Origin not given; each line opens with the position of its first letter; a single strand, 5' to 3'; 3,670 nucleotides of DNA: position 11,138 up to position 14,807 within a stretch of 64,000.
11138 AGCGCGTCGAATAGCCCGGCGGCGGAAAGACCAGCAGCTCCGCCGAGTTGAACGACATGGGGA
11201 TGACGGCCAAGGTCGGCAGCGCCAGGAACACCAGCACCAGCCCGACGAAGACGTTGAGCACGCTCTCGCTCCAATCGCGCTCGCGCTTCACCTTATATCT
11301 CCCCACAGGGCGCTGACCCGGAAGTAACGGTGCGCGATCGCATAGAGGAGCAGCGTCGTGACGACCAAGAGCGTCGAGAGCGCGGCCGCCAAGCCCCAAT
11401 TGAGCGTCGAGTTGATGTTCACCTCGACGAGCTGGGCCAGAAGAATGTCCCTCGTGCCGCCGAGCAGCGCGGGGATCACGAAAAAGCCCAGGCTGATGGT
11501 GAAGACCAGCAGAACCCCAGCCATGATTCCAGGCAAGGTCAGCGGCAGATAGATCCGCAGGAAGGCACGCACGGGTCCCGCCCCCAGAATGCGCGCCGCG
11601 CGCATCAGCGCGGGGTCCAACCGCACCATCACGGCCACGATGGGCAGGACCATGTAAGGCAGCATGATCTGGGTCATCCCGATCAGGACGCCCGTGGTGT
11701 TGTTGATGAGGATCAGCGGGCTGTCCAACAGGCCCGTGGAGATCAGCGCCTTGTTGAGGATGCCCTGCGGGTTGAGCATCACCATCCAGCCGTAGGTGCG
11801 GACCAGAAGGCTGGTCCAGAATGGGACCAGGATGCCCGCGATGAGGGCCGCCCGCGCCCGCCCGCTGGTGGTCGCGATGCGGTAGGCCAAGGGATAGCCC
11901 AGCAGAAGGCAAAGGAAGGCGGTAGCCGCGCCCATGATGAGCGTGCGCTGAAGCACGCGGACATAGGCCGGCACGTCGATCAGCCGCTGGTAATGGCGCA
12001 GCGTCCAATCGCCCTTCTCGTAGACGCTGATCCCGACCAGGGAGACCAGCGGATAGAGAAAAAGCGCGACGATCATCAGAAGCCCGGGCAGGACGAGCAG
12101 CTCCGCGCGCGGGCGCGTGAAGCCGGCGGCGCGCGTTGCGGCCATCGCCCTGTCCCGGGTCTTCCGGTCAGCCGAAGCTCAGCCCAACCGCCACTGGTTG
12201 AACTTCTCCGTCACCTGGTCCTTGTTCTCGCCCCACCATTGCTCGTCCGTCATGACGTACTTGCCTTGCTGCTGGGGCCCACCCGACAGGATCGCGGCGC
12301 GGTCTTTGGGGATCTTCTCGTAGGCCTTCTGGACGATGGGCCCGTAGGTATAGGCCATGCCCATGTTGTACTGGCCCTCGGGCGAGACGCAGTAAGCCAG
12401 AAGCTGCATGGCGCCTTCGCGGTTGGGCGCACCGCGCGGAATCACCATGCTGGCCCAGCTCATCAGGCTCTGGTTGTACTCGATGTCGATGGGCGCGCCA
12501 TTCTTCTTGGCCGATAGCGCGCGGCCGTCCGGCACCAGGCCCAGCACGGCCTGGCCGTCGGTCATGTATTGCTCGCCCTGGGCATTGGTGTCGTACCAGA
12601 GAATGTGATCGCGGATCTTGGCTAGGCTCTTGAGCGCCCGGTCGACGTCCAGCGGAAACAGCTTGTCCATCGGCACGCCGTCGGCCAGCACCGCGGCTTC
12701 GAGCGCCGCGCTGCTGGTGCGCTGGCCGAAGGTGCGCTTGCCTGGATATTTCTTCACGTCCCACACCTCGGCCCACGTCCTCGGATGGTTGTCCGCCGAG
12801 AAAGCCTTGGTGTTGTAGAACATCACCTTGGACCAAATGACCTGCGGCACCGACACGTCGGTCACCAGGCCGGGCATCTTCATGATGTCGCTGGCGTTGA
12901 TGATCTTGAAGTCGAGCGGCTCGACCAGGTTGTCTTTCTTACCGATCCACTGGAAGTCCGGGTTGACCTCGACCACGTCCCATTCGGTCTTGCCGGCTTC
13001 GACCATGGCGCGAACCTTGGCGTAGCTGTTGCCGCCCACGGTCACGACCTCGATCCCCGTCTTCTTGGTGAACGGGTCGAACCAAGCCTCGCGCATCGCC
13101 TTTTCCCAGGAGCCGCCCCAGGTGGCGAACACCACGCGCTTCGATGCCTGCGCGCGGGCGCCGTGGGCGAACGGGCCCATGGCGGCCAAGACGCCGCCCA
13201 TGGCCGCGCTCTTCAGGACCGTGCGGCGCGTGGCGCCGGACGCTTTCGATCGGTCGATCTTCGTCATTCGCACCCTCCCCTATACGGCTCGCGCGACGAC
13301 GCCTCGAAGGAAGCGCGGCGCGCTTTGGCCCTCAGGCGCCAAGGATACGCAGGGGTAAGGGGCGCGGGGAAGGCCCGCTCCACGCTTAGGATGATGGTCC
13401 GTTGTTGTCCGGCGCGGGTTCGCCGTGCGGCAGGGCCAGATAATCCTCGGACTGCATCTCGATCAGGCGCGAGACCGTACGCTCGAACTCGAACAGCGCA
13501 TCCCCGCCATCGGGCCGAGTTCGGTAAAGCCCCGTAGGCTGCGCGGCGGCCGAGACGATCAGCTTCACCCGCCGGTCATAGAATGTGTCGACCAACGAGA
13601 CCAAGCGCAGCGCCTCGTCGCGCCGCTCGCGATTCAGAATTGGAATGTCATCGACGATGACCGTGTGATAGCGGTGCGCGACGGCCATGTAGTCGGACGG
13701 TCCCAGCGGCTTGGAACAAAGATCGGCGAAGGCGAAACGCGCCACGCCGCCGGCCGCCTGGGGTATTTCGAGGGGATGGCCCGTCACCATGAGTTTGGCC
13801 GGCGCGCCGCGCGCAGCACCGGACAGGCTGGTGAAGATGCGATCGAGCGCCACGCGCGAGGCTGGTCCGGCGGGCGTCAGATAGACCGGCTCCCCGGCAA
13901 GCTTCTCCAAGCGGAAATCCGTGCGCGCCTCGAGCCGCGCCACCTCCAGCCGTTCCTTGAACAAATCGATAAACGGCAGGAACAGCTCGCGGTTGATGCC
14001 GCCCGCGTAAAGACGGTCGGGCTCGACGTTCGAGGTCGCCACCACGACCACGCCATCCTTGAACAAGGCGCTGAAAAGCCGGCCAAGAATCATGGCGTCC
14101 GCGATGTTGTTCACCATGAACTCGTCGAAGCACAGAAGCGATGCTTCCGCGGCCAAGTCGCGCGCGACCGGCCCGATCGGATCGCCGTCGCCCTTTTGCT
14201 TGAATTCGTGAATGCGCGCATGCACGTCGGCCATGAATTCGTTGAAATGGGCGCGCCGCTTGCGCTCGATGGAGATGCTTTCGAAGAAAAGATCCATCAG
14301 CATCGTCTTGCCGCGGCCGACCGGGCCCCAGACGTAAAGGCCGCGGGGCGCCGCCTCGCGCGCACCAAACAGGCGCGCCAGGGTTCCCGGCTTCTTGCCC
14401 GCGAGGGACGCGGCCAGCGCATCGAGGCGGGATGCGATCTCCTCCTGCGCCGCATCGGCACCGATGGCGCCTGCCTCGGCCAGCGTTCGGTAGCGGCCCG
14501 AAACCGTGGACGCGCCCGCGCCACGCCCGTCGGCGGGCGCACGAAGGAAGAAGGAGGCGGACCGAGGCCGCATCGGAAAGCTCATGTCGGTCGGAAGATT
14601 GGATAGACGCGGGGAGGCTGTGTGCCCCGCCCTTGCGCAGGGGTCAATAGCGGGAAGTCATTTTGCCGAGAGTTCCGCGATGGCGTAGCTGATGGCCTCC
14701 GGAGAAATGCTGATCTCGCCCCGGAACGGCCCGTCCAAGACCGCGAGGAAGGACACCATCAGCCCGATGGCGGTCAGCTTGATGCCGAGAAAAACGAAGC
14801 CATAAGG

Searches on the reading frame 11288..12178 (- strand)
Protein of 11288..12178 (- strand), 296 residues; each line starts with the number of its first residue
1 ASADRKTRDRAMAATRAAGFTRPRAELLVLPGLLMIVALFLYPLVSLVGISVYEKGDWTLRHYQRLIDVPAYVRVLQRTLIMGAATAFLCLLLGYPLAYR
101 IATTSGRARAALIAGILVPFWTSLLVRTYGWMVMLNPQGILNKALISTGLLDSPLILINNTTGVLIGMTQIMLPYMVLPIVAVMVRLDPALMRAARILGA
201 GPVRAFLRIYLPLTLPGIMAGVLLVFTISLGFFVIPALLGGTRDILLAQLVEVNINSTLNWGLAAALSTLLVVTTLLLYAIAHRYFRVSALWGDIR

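Call 29: search_protein_families(library=pfam, proteins=[window:11288-12178:-], max_evalue=0.0001)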
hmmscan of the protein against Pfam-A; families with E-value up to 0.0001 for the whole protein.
window:11288-12178:- (296 aa): 1 family
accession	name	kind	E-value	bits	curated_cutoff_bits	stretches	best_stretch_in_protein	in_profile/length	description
PF00528.27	BPD_transp_1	-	2.6e-10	40.8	26.4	1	111-282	5-174/184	Binding-protein-dependent transport system inner membrane component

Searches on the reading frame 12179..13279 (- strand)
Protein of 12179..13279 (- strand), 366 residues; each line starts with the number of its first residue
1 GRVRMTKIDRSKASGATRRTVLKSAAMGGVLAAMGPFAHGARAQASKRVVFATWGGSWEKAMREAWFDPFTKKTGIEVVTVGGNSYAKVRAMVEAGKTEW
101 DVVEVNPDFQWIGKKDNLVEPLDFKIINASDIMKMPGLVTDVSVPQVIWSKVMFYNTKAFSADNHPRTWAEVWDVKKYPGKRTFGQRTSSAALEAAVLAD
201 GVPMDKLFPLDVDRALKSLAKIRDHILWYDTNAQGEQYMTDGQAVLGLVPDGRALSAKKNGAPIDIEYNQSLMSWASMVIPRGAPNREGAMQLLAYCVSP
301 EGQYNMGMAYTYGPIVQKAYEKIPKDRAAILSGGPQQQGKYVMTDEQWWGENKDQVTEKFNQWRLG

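Call 30: search_protein_families(library=pfam, proteins=[window:12179-13279:-], max_evalue=0.0001)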
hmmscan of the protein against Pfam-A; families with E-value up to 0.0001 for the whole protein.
window:12179-13279:- (366 aa): 3 families
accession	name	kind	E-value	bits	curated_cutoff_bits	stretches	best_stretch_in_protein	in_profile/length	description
PF13416.11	SBP_bac_8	-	1.6e-40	140.1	27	1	65-322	1-268/279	Bacterial extracellular solute-binding protein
PF01547.30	SBP_bac_1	-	1e-17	65.5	26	1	57-303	3-306/307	Bacterial extracellular solute-binding protein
PF13531.11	SBP_bac_11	-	2.3e-07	31.3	25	1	56-303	7-218/227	Bacterial extracellular solute-binding protein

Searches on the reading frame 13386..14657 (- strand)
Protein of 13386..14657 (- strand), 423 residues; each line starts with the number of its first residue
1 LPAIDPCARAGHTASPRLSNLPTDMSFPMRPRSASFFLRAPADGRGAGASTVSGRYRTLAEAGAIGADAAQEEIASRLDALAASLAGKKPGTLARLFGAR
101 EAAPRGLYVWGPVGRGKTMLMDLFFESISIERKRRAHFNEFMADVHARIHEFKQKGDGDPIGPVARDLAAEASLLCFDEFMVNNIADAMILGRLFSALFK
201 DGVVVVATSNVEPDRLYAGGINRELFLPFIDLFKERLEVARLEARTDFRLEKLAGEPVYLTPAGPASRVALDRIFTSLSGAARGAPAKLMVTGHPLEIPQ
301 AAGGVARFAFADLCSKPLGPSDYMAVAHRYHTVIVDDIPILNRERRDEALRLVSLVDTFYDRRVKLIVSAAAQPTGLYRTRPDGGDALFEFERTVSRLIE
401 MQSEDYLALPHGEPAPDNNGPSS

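Call 30: search_protein_families(library=pfam, proteins=[window:13386-14657:-], max_evalue=0.0001)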
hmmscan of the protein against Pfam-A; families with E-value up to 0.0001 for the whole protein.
window:13386-14657:- (423 aa): 1 family
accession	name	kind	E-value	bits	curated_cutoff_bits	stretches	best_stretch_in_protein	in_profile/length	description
PF03969.22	AFG1_ATPase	-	1.3e-111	373.5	27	1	53-408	4-359/361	AFG1-like ATPase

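Call 40: find_homologous_proteins(query=window:13386-14657:-, max_evalue=1e-50)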
Query window:13386-14657:- (423 aa): 7999 proteins with E <= 1e-50 among 8000 candidates; the best 120 are listed.
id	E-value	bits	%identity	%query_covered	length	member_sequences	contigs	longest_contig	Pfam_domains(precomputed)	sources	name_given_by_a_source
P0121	2.3e-256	868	100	93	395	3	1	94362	PF03969.23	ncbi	-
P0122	1.6e-231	787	88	94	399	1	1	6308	PF03969.23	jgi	-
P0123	1.9e-231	786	88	94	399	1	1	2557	PF03969.23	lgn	-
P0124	4.3e-227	772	87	94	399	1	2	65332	PF03969.23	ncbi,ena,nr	ncbi:MAG: cell division protein ZapE [Alphaproteobacteria bacterium]|nr:cell division protein ZapE [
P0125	4.9e-224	762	87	94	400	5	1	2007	PF03969.23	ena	-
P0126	2.1e-217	740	87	91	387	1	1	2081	PF03969.23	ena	-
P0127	5.2e-214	729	84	91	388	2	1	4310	PF03969.23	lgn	-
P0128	2.9e-212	723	83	94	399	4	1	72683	PF03969.23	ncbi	ncbi:MAG: cell division protein ZapE [Alphaproteobacteria bacterium]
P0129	1.2e-205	701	82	94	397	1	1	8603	PF03969.23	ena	-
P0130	4.3e-194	663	79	93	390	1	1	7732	PF03969.23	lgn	-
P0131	1.1e-189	649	79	88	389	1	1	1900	PF03969.23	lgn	-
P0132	2.0e-140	487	59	91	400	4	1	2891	PF03969.23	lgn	-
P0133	3.5e-140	486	64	86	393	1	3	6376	PF03969.23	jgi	jgi:cell division protein ZapE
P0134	1.5e-139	484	64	85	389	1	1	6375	PF03969.23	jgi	jgi:cell division protein ZapE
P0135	1.5e-139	484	63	86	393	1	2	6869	PF03969.23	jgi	jgi:cell division protein ZapE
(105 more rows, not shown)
